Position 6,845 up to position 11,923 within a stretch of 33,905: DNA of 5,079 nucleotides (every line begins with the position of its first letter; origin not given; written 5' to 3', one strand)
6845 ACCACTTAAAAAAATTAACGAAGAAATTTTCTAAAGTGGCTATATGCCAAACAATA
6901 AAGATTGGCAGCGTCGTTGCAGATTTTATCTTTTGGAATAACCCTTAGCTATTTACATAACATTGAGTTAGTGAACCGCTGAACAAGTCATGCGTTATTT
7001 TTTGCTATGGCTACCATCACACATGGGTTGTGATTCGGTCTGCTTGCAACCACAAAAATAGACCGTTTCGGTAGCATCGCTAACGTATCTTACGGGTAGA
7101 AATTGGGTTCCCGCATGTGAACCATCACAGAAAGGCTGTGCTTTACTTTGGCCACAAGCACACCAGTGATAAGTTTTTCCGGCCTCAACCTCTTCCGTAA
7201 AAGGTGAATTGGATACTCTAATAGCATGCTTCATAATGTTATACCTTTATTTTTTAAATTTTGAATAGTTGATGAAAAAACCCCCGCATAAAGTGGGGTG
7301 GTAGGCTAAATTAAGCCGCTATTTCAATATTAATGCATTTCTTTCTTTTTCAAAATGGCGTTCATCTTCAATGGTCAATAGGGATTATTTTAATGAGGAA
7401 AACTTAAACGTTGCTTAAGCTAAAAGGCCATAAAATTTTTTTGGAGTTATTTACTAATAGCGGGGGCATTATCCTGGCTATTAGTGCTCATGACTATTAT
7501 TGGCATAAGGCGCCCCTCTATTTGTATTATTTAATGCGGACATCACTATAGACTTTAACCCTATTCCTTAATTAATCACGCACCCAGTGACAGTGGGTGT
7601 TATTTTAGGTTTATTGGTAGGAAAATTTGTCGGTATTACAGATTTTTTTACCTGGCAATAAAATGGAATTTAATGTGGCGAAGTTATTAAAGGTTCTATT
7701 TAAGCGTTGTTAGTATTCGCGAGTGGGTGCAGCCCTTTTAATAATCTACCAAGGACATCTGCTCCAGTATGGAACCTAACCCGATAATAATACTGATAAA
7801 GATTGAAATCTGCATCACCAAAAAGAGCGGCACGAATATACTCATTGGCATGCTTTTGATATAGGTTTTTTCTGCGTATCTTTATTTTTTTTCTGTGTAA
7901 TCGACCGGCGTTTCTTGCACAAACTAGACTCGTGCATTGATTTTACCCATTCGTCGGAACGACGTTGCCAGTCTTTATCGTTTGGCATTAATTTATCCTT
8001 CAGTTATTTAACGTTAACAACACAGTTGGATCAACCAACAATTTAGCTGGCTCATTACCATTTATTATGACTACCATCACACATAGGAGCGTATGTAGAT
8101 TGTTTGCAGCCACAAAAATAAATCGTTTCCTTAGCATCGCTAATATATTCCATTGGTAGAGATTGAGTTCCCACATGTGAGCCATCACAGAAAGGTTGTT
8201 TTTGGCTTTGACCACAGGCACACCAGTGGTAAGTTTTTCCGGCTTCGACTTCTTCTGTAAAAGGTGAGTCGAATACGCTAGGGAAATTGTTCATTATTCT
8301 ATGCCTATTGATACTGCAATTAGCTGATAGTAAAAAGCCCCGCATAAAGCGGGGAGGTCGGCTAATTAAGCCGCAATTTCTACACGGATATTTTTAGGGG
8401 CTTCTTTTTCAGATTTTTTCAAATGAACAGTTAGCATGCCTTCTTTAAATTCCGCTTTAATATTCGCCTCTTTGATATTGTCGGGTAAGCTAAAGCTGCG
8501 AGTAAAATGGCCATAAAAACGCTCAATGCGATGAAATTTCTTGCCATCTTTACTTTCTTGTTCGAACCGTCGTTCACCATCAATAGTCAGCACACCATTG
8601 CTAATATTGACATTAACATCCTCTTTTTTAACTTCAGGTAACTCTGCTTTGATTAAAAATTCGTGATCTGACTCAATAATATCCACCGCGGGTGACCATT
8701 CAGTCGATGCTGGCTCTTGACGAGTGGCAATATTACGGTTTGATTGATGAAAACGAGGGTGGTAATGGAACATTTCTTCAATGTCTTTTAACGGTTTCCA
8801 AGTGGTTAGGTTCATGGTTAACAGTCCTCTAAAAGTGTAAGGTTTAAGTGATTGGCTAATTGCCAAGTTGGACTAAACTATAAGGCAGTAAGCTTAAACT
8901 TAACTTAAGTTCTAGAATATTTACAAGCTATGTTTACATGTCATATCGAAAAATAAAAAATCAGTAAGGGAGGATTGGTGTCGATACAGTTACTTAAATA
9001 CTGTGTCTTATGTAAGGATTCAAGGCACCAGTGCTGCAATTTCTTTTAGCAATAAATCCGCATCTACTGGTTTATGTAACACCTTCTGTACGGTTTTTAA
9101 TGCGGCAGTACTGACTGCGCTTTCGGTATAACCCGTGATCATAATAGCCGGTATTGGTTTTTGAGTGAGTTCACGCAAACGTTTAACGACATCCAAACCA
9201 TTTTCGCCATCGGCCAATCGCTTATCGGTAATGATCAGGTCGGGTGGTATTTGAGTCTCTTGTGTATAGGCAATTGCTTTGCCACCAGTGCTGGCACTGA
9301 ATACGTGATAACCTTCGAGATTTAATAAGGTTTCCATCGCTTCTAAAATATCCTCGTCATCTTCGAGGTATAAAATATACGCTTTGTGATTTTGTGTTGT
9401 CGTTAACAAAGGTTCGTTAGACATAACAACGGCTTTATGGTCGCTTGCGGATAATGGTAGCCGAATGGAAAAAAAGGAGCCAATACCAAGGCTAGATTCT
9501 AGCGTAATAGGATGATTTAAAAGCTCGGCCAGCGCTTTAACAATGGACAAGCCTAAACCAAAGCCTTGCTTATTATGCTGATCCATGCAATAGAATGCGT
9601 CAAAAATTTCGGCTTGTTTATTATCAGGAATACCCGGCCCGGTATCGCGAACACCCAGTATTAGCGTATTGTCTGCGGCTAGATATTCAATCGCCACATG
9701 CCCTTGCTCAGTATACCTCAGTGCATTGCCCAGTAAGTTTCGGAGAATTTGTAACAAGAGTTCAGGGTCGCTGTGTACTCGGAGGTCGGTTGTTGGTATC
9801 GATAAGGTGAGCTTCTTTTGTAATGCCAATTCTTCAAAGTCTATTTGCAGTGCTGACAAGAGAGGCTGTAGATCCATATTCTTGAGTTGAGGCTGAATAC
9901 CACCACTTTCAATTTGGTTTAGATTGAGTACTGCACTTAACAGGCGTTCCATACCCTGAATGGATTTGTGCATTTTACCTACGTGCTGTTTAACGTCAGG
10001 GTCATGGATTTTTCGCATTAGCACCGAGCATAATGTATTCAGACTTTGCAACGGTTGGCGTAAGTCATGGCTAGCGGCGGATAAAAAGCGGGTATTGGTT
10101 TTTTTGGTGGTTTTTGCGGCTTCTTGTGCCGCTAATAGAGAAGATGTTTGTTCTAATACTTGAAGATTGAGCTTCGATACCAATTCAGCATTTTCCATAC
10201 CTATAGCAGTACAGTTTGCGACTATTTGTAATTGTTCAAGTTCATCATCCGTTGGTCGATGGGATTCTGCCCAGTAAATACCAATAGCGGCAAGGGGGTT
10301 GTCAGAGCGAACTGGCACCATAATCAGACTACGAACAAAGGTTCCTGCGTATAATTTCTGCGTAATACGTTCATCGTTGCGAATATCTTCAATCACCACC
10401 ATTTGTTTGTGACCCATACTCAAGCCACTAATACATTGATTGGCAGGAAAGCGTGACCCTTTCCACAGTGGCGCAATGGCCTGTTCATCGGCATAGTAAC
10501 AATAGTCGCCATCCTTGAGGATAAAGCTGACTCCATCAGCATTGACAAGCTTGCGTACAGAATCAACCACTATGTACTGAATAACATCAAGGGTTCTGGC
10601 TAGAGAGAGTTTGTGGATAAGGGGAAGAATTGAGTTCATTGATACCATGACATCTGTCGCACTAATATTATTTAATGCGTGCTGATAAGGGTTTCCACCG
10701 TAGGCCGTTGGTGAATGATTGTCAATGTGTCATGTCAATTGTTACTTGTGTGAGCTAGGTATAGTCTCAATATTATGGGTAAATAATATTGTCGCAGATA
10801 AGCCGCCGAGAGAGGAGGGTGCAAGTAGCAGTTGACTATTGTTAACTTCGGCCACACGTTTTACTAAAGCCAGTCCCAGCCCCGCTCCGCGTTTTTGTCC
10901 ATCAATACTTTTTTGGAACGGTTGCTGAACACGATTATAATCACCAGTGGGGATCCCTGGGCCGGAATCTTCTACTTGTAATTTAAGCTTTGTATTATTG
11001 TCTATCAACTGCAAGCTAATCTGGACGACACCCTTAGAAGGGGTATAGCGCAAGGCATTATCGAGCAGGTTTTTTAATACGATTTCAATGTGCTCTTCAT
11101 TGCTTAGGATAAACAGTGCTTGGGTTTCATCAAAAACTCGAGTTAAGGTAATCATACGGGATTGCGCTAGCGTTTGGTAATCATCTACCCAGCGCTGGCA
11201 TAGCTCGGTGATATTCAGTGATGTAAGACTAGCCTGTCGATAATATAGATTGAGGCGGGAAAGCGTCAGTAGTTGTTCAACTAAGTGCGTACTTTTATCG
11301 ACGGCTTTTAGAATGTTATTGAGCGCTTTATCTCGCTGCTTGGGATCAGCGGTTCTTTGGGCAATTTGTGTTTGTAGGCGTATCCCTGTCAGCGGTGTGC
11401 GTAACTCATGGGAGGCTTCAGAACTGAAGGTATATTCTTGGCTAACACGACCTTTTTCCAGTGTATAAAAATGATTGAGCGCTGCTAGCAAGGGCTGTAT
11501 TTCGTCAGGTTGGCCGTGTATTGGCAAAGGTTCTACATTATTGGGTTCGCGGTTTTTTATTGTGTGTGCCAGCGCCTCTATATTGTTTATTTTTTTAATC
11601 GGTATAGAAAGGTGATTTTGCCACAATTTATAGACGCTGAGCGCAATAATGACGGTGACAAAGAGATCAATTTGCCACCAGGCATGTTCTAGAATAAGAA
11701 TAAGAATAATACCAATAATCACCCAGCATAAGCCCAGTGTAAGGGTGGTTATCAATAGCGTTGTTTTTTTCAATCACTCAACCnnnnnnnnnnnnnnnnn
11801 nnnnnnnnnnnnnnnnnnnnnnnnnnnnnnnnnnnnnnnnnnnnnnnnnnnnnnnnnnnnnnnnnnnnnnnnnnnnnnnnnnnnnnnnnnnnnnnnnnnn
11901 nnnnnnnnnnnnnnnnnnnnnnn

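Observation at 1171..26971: Thirteen promoters share yTTAAG-N5-yTTAAG-N10-TAnnnT: a PmrA/BasR-box regulon covering stress and stationary-phase genes plus the regulator itself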

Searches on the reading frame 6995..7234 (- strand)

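Call 12: search_protein_families(library=pfam, proteins=[window:6995-7234:-], max_evalue=0.01)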
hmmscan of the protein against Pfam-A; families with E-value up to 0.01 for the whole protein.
window:6995-7234:- (79 aa): 1 family
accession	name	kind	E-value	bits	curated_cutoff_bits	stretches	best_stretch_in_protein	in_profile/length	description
PF09360.15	zf-CDGSH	-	4.2e-18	65.8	29.5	2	15-41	21-48/48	Iron-binding zinc finger CDGSH type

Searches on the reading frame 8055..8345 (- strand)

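Call 6: search_protein_families(library=ncbifam, proteins=[window:8055-8345:-])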
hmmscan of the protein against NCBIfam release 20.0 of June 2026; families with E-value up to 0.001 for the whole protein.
window:8055-8345:- (96 aa): 0 families

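Call 12: search_protein_families(library=pfam, proteins=[window:8055-8345:-], max_evalue=0.01)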
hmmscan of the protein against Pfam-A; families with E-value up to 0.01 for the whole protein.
window:8055-8345:- (96 aa): 1 family
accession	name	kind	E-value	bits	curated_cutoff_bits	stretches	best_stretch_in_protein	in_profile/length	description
PF09360.15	zf-CDGSH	-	2.1e-18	66.7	29.5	2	32-57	21-47/48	Iron-binding zinc finger CDGSH type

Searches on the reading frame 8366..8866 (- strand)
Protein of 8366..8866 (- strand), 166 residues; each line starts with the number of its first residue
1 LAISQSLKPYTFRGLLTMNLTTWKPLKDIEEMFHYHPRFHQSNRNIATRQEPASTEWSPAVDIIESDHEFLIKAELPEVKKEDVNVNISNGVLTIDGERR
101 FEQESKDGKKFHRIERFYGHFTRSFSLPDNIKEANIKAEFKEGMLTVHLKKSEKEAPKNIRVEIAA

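Call 6: search_protein_families(library=ncbifam, proteins=[window:8366-8866:-])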
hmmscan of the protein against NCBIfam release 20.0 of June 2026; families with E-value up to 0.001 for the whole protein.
window:8366-8866:- (166 aa): 4 families
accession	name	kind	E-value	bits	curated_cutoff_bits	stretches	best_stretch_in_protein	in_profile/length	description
NF042420.1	Hsp18_Clos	equivalog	1.5e-24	86.7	195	1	60-164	44-146/147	heat shock protein Hsp18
NF041800.1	Hsp20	equivalog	3.8e-18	65.6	140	1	48-163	63-162/162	archaeal heat shock protein Hsp20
NF041799.1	Hsp14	equivalog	8.3e-16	58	100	1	45-162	5-117/118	archaeal heat shock protein Hsp14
NF008618.0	PRK11597.1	equivalog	4.3e-06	26.7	207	1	59-164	33-134/142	small heat shock chaperone IbpB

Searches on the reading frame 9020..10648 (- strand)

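Call 6: search_protein_families(library=ncbifam, proteins=[window:9020-10648:-])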
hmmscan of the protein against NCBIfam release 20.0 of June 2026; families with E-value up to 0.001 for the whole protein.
window:9020-10648:- (542 aa): 121 families (the best 25 are shown)
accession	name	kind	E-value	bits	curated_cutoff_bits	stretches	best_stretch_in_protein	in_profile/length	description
NF041832.1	near_NosP_CTERM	subfamily_domain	3.1e-82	276.6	400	1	183-531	5-360/370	NahK/ErcS family hybrid sensor histidine kinase/response regulator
NF041831.1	NO_HK_NahK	exception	1.7e-58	198.4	1500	1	168-530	477-843/854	hybrid sensor histidine kinase/response regulator NahK/ErcS'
TIGR02956.1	TMAO_torS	equivalog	5.5e-48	163.8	676.5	1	152-538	435-817/967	TMAO reductase system sensor histidine kinase/response regulator TorS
NF008302.0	PRK11091.1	equivalog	4.8e-44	150.7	838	1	174-538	272-640/779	aerobic respiration two-component sensor histidine kinase ArcB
NF011874.0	PRK15347.1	equivalog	3.6e-43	147.8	852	1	158-403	371-618/921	two component system sensor kinase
NF041947.1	LuxQ_Vibrio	equivalog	5.8e-42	143.6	1200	1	173-535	460-833/843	quorum-sensing autoinducer 2 sensor kinase/phosphatase LuxQ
NF038297.2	hybrid_HK_HrmK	equivalog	1.8e-41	142.5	725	1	149-534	198-601/607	hybrid histidine kinase/response regulator HrmK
NF046044.1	PnpS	equivalog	7.9e-41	140.3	400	1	177-398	162-390/390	two-component system histidine kinase PnpS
TIGR02966.1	phoR_proteo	equivalog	1.1e-38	133.1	334.2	1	153-397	80-333/333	phosphate regulon sensor histidine kinase PhoR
NF008099.0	PRK10841.1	equivalog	3.6e-37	127.6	920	1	170-498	455-773/949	two-component system sensor histidine kinase RcsC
NF041735.1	hist_kin_RppB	equivalog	4.7e-34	117.9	400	1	183-398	214-438/438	two-component system sensor histidine kinase RppB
NF047874.1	MASE3_PAS_HK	subfamily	1.9e-33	116.2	560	1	146-411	359-637/655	MASE3 domain-containing sensor histidine kinase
NF045595.1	HK_scytonemin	equivalog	3e-32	111.8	865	1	154-400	383-636/637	scytonemin biosynthesis sensor histidine kinase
NF008543.0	PRK11466.1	equivalog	2.7e-31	108.3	982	1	174-536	434-793/914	TMAO reductase system sensor histidine kinase/response regulator TorS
NF040691.1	MtrAB_MtrB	equivalog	6.8e-31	107.8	450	1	181-403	267-496/507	MtrAB system histidine kinase MtrB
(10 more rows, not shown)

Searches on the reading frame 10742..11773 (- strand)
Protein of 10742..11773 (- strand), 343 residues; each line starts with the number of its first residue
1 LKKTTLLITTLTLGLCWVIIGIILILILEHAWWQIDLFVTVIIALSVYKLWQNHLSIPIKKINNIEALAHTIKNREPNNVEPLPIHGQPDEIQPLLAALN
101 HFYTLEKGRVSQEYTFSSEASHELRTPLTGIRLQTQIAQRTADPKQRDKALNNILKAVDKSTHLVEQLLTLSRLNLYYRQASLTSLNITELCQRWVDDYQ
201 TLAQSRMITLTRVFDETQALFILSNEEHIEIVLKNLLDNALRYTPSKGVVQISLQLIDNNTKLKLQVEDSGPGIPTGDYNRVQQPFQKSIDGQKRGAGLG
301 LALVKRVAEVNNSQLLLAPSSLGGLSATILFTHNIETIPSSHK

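Call 6: search_protein_families(library=ncbifam, proteins=[window:10742-11773:-])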
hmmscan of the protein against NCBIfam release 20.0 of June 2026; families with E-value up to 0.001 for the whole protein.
window:10742-11773:- (343 aa): 77 families (the best 25 are shown)
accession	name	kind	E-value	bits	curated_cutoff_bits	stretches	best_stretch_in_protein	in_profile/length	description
NF007664.1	PRK10337.1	equivalog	7.8e-52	176.4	475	1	60-329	177-440/442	quorum sensing histidine kinase QseC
NF008025.0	PRK10755.1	equivalog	3.1e-44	151.1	314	1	62-334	92-357/362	two-component system sensor histidine kinase PmrB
TIGR02966.1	phoR_proteo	equivalog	6.2e-36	124.1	334.2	1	115-318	116-320/333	phosphate regulon sensor histidine kinase PhoR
NF008312.0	PRK11100.1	equivalog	1.2e-35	123.3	356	1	60-332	208-473/477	two-component system sensor histidine kinase CreC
NF046044.1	PnpS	equivalog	2.9e-35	122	400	1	91-316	149-374/390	two-component system histidine kinase PnpS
NF041735.1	hist_kin_RppB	equivalog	1.8e-32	112.7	400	1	112-317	215-423/438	two-component system sensor histidine kinase RppB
NF007898.0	PRK10604.1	equivalog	2.9e-31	109.1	478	1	118-332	217-422/433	two-component system sensor histidine kinase RstB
NF033092.0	HK_WalK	equivalog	3.7e-30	105.1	725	1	107-318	365-579/594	cell wall metabolism sensor histidine kinase WalK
NF012163.2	BaeS_SmeS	equivalog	4.9e-30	104.9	500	1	31-331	165-456/457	sensor histidine kinase efflux regulator BaeS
NF007007.0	PRK09470.1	equivalog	6.1e-29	101.2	486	1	37-330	174-456/463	envelope stress sensor histidine kinase CpxA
NF008468.0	PRK11360.1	equivalog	1.7e-28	99.4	646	1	121-332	404-607/616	two-component system sensor histidine kinase AtoS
NF041832.1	near_NosP_CTERM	subfamily_domain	1e-27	97.2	400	1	116-316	10-208/370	NahK/ErcS family hybrid sensor histidine kinase/response regulator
NF007004.0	PRK09467.1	equivalog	1.6e-27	96.4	415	1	24-333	147-436/440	two-component system sensor histidine kinase EnvZ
NF007837.0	PRK10549.1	equivalog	1.8e-27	96.2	603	1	87-333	214-458/466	envelope stress sensor histidine kinase BaeS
TIGR01386.1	cztS_silS_copS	subfamily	2.8e-26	92.5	292.55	1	67-310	194-436/457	heavy metal sensor histidine kinase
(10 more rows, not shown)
